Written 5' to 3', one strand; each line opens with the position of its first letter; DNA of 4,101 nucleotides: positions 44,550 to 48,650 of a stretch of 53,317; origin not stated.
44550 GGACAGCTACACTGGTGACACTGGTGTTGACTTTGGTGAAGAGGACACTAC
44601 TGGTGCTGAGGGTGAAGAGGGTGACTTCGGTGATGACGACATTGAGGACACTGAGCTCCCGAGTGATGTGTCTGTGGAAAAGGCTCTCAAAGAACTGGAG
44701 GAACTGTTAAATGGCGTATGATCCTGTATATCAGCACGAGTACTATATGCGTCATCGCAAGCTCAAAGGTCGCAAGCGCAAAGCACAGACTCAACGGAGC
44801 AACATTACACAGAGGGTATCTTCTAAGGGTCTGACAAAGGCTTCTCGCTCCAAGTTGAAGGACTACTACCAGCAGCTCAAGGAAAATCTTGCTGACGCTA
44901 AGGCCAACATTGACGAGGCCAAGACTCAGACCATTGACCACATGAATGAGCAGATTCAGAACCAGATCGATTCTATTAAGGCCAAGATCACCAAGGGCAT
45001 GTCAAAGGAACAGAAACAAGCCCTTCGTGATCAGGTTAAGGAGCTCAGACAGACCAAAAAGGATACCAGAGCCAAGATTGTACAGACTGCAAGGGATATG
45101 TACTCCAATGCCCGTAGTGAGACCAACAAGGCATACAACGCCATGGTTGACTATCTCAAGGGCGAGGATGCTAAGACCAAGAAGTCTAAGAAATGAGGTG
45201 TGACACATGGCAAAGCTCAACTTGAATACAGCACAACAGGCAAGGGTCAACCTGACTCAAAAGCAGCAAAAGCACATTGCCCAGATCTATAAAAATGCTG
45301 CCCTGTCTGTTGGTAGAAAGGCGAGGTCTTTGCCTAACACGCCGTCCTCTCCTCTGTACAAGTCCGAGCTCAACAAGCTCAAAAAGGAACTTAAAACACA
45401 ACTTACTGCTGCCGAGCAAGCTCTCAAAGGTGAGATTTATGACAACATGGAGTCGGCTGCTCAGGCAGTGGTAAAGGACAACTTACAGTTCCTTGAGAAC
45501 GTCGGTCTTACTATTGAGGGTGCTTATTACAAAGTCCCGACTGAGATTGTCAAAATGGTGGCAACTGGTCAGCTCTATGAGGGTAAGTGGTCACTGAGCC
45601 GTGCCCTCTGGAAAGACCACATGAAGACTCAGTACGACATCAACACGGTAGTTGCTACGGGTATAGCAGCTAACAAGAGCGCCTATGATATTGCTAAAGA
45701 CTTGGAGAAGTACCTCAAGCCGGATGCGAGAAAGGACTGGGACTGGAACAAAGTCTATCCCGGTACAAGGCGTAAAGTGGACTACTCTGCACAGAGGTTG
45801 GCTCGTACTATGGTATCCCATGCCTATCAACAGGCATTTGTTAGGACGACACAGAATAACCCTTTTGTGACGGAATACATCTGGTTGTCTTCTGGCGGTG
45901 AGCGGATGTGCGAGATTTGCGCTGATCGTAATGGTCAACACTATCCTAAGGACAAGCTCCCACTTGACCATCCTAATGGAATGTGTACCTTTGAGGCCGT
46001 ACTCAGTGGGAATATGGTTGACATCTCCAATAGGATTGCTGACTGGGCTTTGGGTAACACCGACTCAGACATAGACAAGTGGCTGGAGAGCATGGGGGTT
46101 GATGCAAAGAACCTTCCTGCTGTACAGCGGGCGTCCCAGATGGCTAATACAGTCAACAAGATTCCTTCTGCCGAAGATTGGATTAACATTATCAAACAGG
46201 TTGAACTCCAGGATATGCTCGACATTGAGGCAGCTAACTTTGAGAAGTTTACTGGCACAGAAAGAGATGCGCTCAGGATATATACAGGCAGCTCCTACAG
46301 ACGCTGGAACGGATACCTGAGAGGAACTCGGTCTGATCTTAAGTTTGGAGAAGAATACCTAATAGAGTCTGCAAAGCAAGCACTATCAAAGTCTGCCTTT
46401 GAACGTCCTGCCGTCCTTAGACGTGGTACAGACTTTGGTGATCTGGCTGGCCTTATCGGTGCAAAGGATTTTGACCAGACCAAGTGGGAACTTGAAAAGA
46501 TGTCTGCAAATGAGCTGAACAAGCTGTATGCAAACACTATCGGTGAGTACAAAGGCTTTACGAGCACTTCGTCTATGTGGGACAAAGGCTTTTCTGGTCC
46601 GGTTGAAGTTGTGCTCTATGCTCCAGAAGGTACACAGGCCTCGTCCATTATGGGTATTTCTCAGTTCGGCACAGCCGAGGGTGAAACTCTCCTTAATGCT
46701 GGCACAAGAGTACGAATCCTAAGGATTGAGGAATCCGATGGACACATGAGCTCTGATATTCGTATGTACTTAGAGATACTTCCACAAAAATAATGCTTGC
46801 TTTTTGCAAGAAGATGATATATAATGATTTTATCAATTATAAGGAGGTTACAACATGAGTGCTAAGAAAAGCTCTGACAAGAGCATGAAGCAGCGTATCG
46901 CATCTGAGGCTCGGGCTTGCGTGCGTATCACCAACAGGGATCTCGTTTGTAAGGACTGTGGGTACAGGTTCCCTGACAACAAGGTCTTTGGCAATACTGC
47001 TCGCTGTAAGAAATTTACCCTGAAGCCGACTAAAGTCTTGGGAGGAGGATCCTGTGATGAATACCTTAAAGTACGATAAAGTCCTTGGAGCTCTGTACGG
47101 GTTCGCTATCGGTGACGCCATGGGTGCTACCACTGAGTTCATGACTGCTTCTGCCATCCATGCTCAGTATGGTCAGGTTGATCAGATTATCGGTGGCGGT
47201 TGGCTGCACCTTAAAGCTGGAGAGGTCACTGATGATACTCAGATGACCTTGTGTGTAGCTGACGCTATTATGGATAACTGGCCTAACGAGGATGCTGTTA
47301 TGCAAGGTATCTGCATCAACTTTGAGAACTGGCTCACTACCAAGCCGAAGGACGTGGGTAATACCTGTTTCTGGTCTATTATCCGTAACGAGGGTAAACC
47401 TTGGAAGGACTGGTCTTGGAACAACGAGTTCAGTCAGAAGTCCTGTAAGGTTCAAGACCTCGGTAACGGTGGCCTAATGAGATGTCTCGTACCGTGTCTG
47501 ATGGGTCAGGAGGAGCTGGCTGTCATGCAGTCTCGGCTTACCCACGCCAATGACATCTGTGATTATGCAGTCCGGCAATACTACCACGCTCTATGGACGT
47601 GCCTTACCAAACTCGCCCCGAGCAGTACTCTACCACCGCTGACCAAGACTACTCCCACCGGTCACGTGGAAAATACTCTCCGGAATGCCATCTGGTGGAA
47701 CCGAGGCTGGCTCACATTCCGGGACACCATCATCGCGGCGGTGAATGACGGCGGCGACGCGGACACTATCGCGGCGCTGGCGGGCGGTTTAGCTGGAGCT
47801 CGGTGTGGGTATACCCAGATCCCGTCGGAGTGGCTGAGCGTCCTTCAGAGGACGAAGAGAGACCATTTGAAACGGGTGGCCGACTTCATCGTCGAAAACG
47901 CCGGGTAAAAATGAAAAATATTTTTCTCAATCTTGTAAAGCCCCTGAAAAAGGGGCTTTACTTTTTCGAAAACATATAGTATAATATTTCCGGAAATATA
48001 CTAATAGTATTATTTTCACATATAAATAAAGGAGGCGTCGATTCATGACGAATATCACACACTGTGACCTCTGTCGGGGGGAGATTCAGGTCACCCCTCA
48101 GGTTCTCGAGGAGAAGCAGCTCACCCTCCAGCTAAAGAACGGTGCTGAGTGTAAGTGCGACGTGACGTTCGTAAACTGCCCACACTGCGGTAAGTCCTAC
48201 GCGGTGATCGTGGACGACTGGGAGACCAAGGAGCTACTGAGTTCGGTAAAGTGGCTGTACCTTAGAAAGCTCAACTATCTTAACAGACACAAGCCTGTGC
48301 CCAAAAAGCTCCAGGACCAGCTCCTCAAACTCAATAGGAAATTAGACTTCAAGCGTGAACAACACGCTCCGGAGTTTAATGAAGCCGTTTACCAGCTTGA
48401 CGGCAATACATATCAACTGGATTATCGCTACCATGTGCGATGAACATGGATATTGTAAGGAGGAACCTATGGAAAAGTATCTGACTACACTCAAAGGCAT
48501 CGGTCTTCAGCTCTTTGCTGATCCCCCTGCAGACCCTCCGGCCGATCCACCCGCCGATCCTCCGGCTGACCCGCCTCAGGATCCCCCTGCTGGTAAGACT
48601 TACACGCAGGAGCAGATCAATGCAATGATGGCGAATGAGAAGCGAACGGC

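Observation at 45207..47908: Virion-linked ADP-ribosyltransferase plus its own ADP-ribosylglycohydrolase: a writer/eraser pair inside the head module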

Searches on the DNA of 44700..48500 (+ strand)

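Call 15: search_dna_similar(query=window:44700-48500:+, collection=phages, mode=near, max_rows=15)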
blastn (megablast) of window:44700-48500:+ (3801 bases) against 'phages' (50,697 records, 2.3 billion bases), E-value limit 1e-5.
No match.

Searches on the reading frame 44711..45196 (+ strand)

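Call 3: search_protein_families(library=pfam, proteins=[window:44711-45196:+], max_evalue=0.01)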
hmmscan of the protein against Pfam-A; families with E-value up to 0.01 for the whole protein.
window:44711-45196:+ (161 aa): 6 families
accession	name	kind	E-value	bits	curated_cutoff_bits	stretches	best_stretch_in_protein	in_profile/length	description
PF14357.11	DUF4404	-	0.0013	19.7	27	0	49-96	1-47/83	Domain of unknown function (DUF4404)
PF07445.17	PriC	-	0.0028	18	23.3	1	27-120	19-103/174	Primosomal replication protein priC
PF02403.27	Seryl_tRNA_N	-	0.0046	17.6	28.2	0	11-76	34-99/108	Seryl-tRNA synthetase N-terminal domain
PF24430.1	DUF7553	-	0.008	17.1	27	0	57-136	3-84/85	Family of unknown function (DUF7553)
PF19268.4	CIS_TMP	-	0.0091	15.8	27.8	1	15-124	193-303/463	Contractile injection system tape measure protein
PF12732.12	YtxH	-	0.0099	16.7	37.5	1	45-93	26-70/71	YtxH-like protein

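Call 4: search_protein_families(library=phrogs, proteins=[window:44711-45196:+], max_evalue=0.001)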
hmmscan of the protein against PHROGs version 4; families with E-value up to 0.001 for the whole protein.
window:44711-45196:+ (161 aa): 2 families
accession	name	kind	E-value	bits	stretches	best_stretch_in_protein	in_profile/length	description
phrog_12541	-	unknown function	1.6e-06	29.2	1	2-81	9-86/173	-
phrog_11413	-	unknown function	3.8e-06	28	1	3-147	17-170/203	-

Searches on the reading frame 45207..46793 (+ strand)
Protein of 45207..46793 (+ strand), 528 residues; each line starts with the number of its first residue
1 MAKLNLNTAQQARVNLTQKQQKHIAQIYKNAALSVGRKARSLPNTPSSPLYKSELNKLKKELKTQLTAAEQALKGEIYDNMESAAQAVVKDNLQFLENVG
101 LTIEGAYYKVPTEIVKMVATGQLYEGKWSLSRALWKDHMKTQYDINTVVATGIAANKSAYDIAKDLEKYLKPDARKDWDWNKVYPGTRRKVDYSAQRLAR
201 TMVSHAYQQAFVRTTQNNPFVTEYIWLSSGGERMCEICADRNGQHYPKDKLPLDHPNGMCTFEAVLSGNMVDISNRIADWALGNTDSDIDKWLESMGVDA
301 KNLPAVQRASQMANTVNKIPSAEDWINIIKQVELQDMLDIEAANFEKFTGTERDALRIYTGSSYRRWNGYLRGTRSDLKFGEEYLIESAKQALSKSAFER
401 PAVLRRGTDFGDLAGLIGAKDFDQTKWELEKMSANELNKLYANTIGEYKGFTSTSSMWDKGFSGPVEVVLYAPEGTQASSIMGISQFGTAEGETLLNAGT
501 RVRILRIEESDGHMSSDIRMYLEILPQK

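Call 3: search_protein_families(library=pfam, proteins=[window:45207-46793:+], max_evalue=0.01)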
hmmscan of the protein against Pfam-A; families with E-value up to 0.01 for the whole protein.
window:45207-46793:+ (528 aa): 2 families
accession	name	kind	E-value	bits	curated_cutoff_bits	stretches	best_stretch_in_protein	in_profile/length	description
PF03496.20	ADPrib_exo_Tox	-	6.2e-18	65.3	23.4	1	346-513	14-184/196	ADP-ribosyltransferase exoenzyme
PF04233.19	Phage_Mu_F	-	4.7e-06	27.7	29.6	1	144-253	2-96/112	Phage Mu protein F like protein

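Call 4: search_protein_families(library=phrogs, proteins=[window:45207-46793:+], max_evalue=0.001)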
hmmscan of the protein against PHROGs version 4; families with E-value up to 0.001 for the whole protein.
window:45207-46793:+ (528 aa): 15 families
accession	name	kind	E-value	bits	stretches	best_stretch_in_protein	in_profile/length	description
phrog_1657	-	head and packaging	1e-54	187.1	1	8-298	21-331/337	head morphogenesis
phrog_21401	-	tail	7.2e-48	164.4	1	7-302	9-311/566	pilot protein for DNA ejection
phrog_595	-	head and packaging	2.3e-38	133.8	1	123-513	164-504/513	head maturation protease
phrog_115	-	head and packaging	5.3e-25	89.7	1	44-297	112-352/665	minor head protein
phrog_7625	-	head and packaging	1e-19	71.8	1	16-256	16-229/504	head morphogenesis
phrog_4728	-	head and packaging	4.5e-17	63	1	10-333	15-362/591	head morphogenesis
phrog_2468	-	head and packaging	1.2e-10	42.3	1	141-250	148-240/303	head morphogenesis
phrog_2841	-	head and packaging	1.9e-10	41.4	1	48-250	100-285/525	minor head protein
phrog_6577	-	unknown function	2.3e-10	40.4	1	130-259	104-223/1066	-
phrog_21789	-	head and packaging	1.8e-08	33.6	1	62-271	65-265/1195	virion structural protein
phrog_17987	-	head and packaging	2.4e-06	27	1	121-261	143-272/856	head maturation protease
phrog_3895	-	moron, auxiliary metabolic gene and host takeover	2.8e-05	25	0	298-523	96-331/340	ADP-ribosyltransferase exoenzyme toxin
phrog_16625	-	moron, auxiliary metabolic gene and host takeover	4.3e-05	23.1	0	186-269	233-316/869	Bxa ADP-ribosyl transferase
phrog_241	-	head and packaging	5.3e-05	23.4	1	194-270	197-278/679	head morphogenesis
phrog_25879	-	head and packaging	0.00011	23.1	1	130-291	23-170/173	head morphogenesis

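Call 72: search_protein_families(library=ncbifam, proteins=[window:45207-46793:+], max_evalue=0.01)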
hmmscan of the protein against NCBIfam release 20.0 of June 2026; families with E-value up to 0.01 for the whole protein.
window:45207-46793:+ (528 aa): 1 family
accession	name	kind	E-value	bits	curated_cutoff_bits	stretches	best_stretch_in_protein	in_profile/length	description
TIGR01641.1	phageSPP1_gp7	domain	6.8e-08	32.9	39.65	1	162-254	18-91/109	minor capsid protein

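Call 73: search_protein_families(library=padloc, proteins=[window:45207-46793:+], max_evalue=0.01)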
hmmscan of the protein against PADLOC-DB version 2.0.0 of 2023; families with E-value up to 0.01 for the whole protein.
window:45207-46793:+ (528 aa): 0 families

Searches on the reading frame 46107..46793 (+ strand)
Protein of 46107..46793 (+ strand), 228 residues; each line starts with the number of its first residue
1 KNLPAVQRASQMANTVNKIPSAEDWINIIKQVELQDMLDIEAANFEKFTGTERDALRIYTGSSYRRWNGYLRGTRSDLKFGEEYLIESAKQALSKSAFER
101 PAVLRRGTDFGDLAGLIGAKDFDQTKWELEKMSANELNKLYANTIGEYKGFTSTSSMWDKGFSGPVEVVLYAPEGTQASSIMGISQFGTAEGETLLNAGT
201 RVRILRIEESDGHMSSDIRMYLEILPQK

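Call 23: search_solved_structures(query=window:46107-46793:+, max_evalue=0.01, show_alignments=3)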
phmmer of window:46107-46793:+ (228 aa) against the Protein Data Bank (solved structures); distinct sequences matched with E-value up to 0.01: 1.
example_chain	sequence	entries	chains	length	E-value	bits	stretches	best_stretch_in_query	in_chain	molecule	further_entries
8za7_B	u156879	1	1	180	1.8e-09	40.9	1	50-214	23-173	Lmo0066 protein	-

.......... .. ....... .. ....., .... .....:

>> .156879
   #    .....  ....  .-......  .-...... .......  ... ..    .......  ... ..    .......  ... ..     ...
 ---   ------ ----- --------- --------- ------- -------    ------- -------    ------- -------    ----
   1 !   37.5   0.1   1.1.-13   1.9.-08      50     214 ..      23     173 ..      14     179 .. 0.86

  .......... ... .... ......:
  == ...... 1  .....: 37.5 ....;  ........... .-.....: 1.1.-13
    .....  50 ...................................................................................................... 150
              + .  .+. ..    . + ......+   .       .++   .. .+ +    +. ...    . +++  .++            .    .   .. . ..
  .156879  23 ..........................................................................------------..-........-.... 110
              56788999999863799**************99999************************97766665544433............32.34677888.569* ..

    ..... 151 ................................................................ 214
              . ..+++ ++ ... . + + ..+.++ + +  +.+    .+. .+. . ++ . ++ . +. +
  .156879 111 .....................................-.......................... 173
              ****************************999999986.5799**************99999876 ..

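Call 53: search_solved_structures(query=A2, max_evalue=0.01, show_alignments=2)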
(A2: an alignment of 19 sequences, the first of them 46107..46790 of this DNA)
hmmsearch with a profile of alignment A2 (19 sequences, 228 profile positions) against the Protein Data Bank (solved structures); distinct sequences matched with E-value up to 0.01: 48.
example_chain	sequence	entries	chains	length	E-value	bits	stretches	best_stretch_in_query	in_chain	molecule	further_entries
8za7_B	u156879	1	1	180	2.2e-31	112.5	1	38-214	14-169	Lmo0066 protein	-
4tr5_A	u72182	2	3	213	1.1e-29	107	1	36-211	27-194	C3larvin | Toxin-like protein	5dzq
4fk7_A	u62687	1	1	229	1.1e-27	100.3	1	34-212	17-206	Putative ADP-ribosyltransferase Certhrax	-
5urp_A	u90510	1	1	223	1.7e-27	99.7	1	24-213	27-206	Toxin 2A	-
4fxq_A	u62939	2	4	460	7.9e-27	97.6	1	27-212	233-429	Putative ADP-ribosyltransferase Certhrax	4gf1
9mdj_Z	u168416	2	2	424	7.7e-24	87.8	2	36-216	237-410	Cdta (Adp-ribosyltransferase enzymatic component)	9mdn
6x6r_A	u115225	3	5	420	8.3e-24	87.7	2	36-216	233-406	ADP-ribosyltransferase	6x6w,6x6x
7vnj_H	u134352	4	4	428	1.3e-23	87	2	36-216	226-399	ADP-ribosyltransferase enzymatic component | CdtA | ADP-ribosylating binary toxin enzymatic subunit CdtA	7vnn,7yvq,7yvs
9bbf_Z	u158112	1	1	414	1.4e-23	86.9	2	36-216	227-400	ADP-ribosyltransferase enzymatic component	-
2wn4_A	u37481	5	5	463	2e-23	86.5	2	36-216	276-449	ADP-RIBOSYLTRANSFERASE ENZYMATIC COMPONENT | ADP-ribosylating binary toxin enzymatic subunit CdtA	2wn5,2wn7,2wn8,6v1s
4xsg_B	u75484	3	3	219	1.2e-22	84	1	31-214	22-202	ADP-ribosyltransferase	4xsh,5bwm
2wn6_A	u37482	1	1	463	2e-22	83.2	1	36-216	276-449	ADP-RIBOSYLTRANSFERASE ENZYMATIC COMPONENT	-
3bw8_A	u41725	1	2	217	2.1e-22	83.1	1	35-214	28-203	Mono-ADP-ribosyltransferase C3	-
6klo_H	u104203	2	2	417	3e-21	79.3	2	36-217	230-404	Iota toxin component Ia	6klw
4gy2_A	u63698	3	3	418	3e-21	79.3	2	36-217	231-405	Iota toxin component Ia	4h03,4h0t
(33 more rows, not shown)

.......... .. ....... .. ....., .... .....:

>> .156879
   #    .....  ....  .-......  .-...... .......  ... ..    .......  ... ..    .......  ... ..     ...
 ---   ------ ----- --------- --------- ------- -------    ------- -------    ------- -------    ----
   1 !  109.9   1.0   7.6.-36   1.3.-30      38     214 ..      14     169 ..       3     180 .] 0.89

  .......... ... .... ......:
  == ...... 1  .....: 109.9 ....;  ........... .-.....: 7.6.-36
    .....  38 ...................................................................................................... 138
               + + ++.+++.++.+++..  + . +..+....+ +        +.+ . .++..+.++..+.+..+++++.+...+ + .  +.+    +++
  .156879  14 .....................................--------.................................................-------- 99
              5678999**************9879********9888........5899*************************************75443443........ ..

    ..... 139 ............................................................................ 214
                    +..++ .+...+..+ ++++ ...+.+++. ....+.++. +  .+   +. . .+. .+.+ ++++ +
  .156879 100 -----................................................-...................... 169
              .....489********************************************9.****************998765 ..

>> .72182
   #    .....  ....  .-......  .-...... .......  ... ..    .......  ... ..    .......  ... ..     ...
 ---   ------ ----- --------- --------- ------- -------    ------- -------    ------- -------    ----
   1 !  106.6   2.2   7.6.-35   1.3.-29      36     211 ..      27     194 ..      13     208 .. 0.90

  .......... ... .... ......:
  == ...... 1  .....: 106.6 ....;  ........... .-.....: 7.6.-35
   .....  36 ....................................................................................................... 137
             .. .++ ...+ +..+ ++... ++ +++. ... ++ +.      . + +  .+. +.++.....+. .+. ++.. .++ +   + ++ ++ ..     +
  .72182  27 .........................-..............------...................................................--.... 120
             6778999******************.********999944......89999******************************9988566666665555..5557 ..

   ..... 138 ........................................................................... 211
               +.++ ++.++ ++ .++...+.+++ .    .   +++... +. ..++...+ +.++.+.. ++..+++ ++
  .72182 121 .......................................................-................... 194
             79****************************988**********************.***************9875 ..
